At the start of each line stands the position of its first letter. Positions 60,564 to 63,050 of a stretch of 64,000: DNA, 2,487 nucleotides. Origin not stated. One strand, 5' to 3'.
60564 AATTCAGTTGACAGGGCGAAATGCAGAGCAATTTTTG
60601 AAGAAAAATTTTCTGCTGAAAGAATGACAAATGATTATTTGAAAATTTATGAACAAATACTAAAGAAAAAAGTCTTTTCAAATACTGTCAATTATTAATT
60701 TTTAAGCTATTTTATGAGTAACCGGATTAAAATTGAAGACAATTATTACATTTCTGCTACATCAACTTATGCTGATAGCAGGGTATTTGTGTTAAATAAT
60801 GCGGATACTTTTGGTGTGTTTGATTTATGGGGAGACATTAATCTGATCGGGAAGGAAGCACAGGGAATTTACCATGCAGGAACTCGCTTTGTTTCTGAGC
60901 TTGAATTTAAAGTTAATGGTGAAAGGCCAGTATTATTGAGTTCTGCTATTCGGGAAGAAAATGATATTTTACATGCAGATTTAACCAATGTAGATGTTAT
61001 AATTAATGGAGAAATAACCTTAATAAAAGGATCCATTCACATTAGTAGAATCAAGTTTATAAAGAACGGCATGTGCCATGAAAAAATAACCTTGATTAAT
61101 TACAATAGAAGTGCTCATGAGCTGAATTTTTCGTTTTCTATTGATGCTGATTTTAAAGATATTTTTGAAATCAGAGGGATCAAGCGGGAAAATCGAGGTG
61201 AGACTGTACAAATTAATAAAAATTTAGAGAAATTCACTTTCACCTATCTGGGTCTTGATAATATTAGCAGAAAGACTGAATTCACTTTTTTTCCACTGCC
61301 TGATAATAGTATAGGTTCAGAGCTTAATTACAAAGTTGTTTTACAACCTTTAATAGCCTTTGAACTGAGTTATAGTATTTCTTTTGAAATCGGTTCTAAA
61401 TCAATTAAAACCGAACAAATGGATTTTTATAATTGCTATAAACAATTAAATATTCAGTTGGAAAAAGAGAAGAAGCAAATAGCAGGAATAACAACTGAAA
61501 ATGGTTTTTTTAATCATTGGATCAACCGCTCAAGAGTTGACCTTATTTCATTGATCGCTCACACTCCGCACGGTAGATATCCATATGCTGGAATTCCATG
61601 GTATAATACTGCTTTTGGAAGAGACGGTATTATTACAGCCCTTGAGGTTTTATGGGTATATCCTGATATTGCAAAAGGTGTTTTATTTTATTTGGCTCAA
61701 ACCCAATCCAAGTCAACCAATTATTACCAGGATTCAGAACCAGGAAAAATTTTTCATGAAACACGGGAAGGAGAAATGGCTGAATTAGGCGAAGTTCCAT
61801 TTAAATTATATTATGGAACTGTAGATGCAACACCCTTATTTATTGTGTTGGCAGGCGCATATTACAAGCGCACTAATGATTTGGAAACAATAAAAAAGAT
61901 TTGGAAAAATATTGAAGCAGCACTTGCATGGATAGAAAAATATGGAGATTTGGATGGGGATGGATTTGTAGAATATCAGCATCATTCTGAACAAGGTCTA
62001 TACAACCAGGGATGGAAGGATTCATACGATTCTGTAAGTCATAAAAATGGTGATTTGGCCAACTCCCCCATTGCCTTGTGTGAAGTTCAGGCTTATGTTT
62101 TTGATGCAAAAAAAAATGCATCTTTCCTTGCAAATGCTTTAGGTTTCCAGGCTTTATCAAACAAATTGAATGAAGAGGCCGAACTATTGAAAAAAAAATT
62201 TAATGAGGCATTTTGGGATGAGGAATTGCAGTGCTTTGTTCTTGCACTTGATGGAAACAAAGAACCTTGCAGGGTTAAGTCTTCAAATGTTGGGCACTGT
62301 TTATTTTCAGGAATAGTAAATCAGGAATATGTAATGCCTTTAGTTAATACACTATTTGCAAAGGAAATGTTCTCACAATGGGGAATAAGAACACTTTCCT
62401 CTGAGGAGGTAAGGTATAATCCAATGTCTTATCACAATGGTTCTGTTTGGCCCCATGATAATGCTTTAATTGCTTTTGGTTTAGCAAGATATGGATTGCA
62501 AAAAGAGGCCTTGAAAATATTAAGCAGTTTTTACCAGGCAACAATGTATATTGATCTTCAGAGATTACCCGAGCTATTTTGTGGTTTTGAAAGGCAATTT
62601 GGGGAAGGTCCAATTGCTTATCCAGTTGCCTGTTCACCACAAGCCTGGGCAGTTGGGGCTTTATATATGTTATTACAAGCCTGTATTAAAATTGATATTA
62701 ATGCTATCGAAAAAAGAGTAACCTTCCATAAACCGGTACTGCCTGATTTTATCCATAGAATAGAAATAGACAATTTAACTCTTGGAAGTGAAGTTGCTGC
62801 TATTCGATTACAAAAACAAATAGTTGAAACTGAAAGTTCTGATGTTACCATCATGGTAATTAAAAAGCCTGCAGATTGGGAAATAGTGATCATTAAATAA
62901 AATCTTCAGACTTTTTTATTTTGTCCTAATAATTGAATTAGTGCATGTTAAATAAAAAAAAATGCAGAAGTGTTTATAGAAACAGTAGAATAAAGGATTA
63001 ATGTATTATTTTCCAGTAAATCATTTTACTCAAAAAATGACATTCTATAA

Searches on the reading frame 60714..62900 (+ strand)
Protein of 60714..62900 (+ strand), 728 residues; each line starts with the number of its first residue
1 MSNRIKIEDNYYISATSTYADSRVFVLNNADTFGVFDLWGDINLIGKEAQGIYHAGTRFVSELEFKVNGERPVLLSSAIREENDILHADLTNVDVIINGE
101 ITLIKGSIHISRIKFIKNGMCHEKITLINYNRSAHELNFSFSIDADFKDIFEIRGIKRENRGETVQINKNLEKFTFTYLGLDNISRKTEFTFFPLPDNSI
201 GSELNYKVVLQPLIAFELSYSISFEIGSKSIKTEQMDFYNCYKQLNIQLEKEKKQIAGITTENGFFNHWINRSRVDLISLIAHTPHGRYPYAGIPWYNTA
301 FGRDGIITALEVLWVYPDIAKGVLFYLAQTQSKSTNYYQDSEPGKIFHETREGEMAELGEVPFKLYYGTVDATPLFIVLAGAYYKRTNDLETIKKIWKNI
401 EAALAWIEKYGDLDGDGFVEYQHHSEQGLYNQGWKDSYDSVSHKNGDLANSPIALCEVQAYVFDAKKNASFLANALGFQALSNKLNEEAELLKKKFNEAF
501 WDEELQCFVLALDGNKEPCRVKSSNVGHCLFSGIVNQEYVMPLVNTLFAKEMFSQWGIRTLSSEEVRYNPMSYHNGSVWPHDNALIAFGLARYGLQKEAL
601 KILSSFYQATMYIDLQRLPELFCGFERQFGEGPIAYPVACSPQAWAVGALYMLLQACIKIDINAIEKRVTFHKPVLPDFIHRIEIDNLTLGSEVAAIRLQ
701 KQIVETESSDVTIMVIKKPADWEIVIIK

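Call 77: search_protein_families(library=pfam, proteins=[window:60714-62900:+], max_evalue=0.00001)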
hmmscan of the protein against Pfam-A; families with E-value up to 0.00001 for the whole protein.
window:60714-62900:+ (728 aa): 3 families
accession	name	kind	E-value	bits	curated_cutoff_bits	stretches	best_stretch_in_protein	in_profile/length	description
PF14742.11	GDE_N_bis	-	7.1e-48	163.3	22.1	1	27-219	1-192/194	N-terminal domain of (some) glycogen debranching enzymes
PF22422.2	MGH1-like_GH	-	2.8e-23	83.5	27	1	308-610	12-328/356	Mannosylglycerate hydrolase MGH1-like glycoside hydrolase domain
PF06202.20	GDE_C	-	1.8e-13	50.6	21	1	291-651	19-366/367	Amylo-alpha-1,6-glucosidase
